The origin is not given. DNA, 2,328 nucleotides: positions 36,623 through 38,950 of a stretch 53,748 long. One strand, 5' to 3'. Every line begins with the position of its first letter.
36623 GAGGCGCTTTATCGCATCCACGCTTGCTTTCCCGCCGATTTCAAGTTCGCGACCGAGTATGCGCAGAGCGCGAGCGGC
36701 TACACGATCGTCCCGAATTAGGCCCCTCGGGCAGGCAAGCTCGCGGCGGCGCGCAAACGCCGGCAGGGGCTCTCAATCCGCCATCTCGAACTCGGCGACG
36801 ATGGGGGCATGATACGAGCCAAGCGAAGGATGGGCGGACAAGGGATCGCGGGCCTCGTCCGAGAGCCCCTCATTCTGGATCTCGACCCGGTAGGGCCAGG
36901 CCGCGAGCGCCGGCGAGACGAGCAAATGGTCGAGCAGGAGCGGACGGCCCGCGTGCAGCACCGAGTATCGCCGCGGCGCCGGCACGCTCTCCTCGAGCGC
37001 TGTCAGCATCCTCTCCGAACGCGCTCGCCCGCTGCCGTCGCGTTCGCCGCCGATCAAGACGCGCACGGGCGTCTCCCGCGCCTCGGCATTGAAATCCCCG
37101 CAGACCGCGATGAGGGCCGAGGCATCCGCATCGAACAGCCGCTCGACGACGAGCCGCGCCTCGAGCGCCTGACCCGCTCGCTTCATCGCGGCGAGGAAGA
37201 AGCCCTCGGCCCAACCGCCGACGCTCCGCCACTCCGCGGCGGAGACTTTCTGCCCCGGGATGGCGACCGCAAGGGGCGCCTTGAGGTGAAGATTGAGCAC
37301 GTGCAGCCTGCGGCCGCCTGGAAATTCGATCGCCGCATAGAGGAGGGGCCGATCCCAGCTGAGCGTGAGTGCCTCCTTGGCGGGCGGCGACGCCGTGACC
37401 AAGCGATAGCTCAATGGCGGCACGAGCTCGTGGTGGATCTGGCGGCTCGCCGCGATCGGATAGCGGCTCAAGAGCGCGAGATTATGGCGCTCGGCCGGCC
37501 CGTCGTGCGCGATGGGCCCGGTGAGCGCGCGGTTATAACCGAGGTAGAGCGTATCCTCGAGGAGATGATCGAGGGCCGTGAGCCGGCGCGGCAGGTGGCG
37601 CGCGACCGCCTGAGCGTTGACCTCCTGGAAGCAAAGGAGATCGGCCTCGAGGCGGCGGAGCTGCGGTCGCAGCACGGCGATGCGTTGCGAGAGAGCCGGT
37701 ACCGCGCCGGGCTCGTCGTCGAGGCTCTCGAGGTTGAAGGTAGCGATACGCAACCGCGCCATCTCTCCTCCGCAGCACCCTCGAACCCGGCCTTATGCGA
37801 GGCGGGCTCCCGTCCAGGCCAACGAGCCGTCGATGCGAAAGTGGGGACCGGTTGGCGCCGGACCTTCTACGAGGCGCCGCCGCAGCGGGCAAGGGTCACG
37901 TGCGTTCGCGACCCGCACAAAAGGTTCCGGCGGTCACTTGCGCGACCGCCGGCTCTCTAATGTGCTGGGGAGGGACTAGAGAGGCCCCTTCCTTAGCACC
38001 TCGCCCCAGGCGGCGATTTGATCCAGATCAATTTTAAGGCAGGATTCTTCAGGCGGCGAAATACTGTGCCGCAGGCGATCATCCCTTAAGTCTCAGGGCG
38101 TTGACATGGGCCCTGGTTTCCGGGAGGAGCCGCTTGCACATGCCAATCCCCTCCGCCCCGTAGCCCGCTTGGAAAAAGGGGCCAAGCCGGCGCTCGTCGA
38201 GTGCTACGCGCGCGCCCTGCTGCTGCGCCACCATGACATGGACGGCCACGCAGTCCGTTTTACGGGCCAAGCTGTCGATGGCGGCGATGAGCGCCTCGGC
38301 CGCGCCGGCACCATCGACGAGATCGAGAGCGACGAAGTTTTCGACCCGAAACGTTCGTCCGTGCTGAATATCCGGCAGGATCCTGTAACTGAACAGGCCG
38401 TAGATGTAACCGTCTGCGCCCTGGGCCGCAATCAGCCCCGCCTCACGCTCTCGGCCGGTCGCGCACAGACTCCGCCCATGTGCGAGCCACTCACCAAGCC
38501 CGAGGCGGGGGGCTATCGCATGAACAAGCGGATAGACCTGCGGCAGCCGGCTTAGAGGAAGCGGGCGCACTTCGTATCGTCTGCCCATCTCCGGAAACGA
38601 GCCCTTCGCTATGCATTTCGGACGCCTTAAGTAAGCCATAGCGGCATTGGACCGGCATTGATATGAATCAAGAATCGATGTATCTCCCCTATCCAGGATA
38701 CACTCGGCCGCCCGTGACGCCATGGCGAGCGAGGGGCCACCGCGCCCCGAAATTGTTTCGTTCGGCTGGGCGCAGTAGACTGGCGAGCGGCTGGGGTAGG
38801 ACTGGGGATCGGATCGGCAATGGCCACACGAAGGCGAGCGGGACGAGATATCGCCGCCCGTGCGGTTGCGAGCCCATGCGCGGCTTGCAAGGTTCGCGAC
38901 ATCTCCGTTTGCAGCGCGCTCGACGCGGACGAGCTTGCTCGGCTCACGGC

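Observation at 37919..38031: Orphan perfect FNR box driving a ~65-nt candidate sRNA with a CCCUCCCC loop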

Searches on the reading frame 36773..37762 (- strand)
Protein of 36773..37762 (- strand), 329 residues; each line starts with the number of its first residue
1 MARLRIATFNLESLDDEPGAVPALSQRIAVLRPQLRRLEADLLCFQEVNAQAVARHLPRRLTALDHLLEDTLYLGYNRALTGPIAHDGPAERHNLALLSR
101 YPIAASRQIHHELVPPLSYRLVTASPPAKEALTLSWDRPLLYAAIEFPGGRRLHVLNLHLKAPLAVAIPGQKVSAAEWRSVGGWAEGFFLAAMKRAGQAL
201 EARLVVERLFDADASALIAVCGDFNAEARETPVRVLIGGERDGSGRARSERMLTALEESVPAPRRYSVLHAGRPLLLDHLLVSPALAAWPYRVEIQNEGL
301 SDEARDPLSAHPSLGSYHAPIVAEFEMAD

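Call 7: search_protein_families(library=pfam, proteins=[window:36773-37762:-], max_evalue=0.01)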
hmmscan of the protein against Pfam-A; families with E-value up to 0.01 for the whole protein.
window:36773-37762:- (329 aa): 1 family
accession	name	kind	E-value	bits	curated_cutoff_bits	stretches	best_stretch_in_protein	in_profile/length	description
PF03372.29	Exo_endo_phos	-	1.1e-14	55.2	24.5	1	7-301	1-223/225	Endonuclease/Exonuclease/phosphatase family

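Call 8: search_protein_families(library=ncbifam, proteins=[window:36773-37762:-], max_evalue=0.01)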
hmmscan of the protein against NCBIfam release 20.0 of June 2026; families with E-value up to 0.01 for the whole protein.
window:36773-37762:- (329 aa): 1 family
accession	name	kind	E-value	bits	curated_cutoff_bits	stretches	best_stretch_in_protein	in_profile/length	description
NF033681.1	ExeM_NucH_DNase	subfamily_domain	0.00044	19.2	300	1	206-288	427-496/546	ExeM/NucH family extracellular endonuclease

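Call 15: find_encoding_contigs(protein=window:36773-37762:-, flank=5000, max_places=6)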
Protein window:36773-37762:- (329 aa): 7 contigs read that carry it; 6 places shown.
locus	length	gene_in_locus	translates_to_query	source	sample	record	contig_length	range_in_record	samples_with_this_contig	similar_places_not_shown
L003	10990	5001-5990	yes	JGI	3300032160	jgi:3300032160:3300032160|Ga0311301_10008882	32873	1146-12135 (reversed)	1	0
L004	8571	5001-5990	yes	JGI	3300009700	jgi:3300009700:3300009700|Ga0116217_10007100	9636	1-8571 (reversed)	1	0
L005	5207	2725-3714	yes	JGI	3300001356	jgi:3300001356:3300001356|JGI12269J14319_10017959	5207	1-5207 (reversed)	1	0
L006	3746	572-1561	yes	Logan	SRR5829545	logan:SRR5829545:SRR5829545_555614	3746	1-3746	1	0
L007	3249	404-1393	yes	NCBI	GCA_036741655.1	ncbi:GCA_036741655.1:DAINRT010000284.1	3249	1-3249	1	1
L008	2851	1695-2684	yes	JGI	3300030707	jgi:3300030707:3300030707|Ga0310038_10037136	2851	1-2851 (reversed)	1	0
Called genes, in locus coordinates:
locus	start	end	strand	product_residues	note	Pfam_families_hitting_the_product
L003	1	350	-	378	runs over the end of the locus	PF12704:MacB_PCD, PF02687:FtsX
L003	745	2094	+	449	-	PF04055:Radical_SAM, PF06969:HemN_C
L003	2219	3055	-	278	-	PF00582:Usp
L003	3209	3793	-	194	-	PF00027:cNMP_binding, PF13545:HTH_Crp_2, PF00325:Crp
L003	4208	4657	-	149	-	-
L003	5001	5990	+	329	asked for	PF03372:Exo_endo_phos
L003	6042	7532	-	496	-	PF02885:Glycos_trans_3N, PF00591:Glycos_transf_3, PF07831:PYNP_C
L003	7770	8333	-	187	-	PF00011:HSP20, PF17886:ArsA_HSP20 (faint)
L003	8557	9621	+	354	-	PF10282:Lactonase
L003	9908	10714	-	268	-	PF00005:ABC_tran, PF13304:AAA_21 (faint), PF13401:AAA_22 (faint)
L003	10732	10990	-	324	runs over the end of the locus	PF13379:NMT1_2 (faint), PF09084:NMT1, PF12974:Phosphonate-bd (weak)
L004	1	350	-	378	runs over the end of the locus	PF12704:MacB_PCD, PF02687:FtsX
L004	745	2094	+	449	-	PF04055:Radical_SAM, PF06969:HemN_C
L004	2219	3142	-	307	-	PF00582:Usp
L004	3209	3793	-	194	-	PF00027:cNMP_binding, PF13545:HTH_Crp_2, PF00325:Crp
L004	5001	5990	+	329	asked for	PF03372:Exo_endo_phos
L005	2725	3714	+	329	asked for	PF03372:Exo_endo_phos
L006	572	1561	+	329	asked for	PF03372:Exo_endo_phos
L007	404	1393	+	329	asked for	PF03372:Exo_endo_phos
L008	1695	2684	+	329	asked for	PF03372:Exo_endo_phos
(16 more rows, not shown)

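Call 22: find_related_loci(query=window:36773-37762:-, collection=metagenome_contigs, flank=3000)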
Query window:36773-37762:- (329 aa) in metagenome_contigs; peptide patterns used: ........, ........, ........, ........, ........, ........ (x = any residue, [..] = any of these).
580 stretches matched a pattern; 236 encode a relative of the query (tblastn E <= 1e-3); the best 80 are kept; 80 distinct loci.
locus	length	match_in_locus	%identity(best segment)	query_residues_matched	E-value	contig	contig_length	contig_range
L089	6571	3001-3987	100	1-329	0e+0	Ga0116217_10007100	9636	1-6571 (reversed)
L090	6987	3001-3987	93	1-329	0e+0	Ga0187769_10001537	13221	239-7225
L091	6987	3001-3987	92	1-329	0e+0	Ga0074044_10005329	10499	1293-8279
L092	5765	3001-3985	94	1-329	3e-172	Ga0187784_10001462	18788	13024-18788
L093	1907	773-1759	67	1-329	1e-156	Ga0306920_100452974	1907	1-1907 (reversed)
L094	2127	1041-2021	72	1-327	8e-154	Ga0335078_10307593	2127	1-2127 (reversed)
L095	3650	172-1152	72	1-329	3e-146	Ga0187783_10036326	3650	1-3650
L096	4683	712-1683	57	4-327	5e-115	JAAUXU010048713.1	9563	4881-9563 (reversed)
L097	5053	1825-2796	56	4-327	6e-114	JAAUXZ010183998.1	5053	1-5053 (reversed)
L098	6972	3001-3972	56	4-327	1e-113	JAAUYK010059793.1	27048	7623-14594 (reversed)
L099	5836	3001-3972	58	4-327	2e-109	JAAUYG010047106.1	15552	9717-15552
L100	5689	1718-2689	57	4-327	7e-109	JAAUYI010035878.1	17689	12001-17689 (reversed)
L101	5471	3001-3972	57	4-327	7e-109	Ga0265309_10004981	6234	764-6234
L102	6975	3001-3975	56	4-328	5e-108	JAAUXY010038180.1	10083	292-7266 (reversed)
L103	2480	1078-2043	56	2-325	3e-112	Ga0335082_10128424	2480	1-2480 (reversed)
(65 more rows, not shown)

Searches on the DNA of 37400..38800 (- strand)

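Call 3: search_rna_families(source=window, start=37400, end=38800, threshold=evalue, max_evalue=10, show_alignments=3)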
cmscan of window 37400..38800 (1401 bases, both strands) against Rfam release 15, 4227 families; matches with E-value up to 10: 5.
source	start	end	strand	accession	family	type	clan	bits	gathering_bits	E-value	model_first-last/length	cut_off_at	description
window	37584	37648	+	RF00043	Plasmid_R1162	Gene; antisense;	-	20.5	55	0.99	1-75/75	no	R1162-like plasmid antisense RNA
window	37552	37575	-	RF01354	CRISPR-DR45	Gene; CRISPR;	-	17.7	37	8.7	1-24/24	no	CRISPR RNA direct repeat element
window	37603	37666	+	RF00223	IRES_Bip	Cis-reg; IRES;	-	17.2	40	0.012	1-263/263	no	bip internal ribosome entry site (IRES)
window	37466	37555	+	RF00634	SAM-IV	Cis-reg; riboswitch;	CL00012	16.3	38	6.8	1-116/116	no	SAM (S-adenosyl methionine) riboswitch aptamer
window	38066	38132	-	RF01973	H19_2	Gene; lncRNA;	-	11.7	50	6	1-69/69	no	H19 conserved region 2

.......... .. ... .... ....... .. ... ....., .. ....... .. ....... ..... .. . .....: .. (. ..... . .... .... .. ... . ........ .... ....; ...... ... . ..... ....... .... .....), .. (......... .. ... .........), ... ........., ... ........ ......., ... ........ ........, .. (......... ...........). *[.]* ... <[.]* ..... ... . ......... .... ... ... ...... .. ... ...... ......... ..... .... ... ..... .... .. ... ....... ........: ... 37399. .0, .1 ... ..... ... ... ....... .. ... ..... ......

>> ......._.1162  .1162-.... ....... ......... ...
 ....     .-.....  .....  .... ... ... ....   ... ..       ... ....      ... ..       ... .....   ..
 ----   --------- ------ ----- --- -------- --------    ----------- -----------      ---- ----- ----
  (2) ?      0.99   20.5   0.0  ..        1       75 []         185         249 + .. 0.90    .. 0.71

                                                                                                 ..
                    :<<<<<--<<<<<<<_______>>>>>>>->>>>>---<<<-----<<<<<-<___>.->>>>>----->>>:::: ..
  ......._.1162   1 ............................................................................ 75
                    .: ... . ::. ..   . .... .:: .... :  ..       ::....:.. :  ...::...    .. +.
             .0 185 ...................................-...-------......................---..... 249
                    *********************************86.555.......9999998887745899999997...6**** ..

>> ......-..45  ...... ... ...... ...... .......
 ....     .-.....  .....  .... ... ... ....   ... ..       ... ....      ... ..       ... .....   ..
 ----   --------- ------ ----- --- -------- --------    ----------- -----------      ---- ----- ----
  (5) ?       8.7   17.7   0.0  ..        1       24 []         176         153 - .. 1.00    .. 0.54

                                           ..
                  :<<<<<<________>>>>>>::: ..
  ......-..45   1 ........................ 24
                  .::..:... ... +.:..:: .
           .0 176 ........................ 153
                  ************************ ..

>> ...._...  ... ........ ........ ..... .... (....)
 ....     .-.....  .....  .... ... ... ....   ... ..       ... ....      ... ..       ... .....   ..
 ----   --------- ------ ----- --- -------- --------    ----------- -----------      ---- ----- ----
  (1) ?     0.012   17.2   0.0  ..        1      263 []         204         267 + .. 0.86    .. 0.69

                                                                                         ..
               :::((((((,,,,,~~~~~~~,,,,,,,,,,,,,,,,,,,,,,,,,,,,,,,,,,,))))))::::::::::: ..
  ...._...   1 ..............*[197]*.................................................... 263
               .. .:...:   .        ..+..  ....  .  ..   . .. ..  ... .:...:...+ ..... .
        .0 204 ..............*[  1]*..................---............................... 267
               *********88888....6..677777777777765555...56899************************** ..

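Call 37: build_rna_model(alignment_id=A3, structure=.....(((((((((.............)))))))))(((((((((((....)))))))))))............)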
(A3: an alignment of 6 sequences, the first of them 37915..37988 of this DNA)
Model R1 built from alignment A3 (6 sequences, 74 columns); structure: as given.
model positions 74; base pairs 20; branch points 1; effective number of sequences 1.19; information 0.762 bits per position. Calibrated on 0.2 Mb of random sequence (short: E-values are rough).
structure used (alignment columns):
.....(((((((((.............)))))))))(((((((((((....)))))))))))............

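Call 39: search_with_rna_model(model_id=R1, sources=[window, L012, L013, L014, L015, L016, L017, L018, L019, L020, L031, L040, L042, L043, L044, L046, L053, L054, L055, L056, L079, L081, L082, L084, L093, L094, L095, L096, L097, L098, L099, L100, L101, L102, L103, L104, L105, L106, L107, L108, L109, L110, L111, L112, L113, L114, L115, L116, L117, L118, L119, L120, L121, L122, L123, L124, L125, L126, L127, L128, L129, L130, L131, L132, L133, L134, L135, L136, L137, L138, L139, L140, L141, L142, L143, L144, L145, L146, L147, L148, L149, L150, L151, L152, L153, L154, L155, L156, L157, L158, L159, L160, L161, L162, L163, L164, L165, L166, L167, L168], max_evalue=10, show_alignments=4)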
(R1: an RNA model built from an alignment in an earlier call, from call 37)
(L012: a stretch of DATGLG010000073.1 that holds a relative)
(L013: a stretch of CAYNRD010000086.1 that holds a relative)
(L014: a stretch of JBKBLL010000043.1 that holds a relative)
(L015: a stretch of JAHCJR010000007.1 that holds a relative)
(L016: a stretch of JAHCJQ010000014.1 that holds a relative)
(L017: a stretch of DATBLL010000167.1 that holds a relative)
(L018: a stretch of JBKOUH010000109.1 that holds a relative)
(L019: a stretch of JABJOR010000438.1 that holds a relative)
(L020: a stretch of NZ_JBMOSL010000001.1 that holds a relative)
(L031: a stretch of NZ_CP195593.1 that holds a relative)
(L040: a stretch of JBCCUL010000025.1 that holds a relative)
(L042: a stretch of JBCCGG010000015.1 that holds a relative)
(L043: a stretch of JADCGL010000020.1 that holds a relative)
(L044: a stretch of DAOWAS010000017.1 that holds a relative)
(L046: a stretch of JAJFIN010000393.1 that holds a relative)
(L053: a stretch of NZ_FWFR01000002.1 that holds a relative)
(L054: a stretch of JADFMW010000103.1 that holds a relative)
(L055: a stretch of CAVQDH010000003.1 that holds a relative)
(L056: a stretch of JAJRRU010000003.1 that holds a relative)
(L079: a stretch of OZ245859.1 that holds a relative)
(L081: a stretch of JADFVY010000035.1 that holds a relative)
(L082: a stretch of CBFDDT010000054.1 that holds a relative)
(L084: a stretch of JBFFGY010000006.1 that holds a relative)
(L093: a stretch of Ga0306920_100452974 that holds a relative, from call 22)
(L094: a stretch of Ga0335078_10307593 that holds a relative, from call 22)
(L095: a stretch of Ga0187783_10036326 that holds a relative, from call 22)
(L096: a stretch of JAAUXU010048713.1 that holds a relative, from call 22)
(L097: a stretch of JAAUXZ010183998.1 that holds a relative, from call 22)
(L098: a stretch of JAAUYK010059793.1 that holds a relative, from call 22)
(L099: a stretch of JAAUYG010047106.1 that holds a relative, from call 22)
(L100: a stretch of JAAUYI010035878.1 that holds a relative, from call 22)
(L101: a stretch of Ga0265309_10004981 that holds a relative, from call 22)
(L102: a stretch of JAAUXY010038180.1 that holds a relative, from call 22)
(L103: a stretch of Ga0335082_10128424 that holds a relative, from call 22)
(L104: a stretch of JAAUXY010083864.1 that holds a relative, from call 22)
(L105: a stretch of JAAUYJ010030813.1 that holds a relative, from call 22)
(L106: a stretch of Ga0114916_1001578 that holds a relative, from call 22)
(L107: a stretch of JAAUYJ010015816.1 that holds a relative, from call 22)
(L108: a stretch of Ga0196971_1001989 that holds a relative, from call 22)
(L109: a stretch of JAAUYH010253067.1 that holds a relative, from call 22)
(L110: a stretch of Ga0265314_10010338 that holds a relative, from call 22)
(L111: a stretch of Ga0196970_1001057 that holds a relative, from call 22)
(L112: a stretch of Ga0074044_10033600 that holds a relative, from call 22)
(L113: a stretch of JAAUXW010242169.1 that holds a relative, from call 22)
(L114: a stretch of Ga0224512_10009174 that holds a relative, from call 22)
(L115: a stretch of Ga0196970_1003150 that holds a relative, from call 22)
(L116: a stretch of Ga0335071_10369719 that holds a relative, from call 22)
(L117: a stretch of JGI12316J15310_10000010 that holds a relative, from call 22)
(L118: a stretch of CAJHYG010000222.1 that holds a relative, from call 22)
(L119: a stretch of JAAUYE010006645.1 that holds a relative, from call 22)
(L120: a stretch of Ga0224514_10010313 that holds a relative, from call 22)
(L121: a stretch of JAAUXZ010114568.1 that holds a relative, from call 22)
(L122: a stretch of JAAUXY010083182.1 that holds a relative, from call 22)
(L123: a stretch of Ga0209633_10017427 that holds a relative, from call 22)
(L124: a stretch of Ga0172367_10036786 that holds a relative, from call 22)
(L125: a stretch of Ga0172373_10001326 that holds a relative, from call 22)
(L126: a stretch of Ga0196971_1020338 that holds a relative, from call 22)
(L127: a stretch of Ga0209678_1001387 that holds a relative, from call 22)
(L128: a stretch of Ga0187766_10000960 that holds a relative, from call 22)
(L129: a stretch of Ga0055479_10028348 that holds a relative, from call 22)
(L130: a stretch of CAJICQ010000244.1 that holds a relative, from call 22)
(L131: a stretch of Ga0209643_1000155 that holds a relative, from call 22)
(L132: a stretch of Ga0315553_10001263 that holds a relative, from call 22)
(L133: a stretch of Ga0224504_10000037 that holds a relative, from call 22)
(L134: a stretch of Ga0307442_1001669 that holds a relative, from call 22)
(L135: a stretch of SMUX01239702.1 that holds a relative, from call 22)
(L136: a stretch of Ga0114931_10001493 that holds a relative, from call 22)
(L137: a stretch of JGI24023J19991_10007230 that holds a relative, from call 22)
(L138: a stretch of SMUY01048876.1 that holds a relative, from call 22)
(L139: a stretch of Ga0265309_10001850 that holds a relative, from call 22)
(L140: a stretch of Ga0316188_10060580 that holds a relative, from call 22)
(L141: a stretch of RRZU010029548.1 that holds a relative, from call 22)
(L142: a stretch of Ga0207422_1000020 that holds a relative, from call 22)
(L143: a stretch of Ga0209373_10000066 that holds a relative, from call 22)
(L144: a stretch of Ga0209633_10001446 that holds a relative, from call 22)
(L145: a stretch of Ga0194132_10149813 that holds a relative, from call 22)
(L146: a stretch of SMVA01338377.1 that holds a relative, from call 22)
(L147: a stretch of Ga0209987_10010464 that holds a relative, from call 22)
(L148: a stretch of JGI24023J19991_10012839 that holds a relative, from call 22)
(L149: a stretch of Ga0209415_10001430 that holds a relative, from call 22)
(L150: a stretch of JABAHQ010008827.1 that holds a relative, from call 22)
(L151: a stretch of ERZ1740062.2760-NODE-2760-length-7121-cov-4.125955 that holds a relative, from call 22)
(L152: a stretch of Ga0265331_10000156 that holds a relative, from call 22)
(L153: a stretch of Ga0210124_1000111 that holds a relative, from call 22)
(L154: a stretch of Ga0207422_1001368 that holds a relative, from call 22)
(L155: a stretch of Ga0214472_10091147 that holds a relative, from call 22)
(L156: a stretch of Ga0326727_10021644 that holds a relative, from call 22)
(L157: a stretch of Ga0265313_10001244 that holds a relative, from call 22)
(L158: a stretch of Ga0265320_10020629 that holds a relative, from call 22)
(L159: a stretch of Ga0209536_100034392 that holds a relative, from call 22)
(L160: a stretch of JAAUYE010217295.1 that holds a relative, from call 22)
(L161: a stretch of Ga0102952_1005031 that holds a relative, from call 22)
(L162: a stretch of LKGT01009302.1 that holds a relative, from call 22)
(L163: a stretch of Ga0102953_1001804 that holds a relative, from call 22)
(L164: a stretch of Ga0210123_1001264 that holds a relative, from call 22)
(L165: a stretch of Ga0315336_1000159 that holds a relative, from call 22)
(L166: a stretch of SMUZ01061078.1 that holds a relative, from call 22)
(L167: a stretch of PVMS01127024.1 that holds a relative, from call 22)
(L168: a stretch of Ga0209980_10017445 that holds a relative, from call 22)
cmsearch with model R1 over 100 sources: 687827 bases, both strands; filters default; matches with E-value up to 10: 10.
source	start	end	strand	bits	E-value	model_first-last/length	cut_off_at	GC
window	37915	37988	-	107.7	5.7e-24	1-74/74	no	0.65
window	37893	37965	+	18.3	0.17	1-74/74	no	0.66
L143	500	574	-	18.1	0.19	1-74/74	no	0.6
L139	1258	1323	+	15.7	0.79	1-74/74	no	0.61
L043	11829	11879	-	13.7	2.5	1-74/74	no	0.71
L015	10514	10597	-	12.9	4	1-74/74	no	0.7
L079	8928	8984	-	11.9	7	1-74/74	no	0.68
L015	5460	5524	+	11.7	7.8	1-74/74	no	0.69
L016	5460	5524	+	11.7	7.8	1-74/74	no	0.69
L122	3900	3921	-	11.5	8.9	39-60/74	no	0.68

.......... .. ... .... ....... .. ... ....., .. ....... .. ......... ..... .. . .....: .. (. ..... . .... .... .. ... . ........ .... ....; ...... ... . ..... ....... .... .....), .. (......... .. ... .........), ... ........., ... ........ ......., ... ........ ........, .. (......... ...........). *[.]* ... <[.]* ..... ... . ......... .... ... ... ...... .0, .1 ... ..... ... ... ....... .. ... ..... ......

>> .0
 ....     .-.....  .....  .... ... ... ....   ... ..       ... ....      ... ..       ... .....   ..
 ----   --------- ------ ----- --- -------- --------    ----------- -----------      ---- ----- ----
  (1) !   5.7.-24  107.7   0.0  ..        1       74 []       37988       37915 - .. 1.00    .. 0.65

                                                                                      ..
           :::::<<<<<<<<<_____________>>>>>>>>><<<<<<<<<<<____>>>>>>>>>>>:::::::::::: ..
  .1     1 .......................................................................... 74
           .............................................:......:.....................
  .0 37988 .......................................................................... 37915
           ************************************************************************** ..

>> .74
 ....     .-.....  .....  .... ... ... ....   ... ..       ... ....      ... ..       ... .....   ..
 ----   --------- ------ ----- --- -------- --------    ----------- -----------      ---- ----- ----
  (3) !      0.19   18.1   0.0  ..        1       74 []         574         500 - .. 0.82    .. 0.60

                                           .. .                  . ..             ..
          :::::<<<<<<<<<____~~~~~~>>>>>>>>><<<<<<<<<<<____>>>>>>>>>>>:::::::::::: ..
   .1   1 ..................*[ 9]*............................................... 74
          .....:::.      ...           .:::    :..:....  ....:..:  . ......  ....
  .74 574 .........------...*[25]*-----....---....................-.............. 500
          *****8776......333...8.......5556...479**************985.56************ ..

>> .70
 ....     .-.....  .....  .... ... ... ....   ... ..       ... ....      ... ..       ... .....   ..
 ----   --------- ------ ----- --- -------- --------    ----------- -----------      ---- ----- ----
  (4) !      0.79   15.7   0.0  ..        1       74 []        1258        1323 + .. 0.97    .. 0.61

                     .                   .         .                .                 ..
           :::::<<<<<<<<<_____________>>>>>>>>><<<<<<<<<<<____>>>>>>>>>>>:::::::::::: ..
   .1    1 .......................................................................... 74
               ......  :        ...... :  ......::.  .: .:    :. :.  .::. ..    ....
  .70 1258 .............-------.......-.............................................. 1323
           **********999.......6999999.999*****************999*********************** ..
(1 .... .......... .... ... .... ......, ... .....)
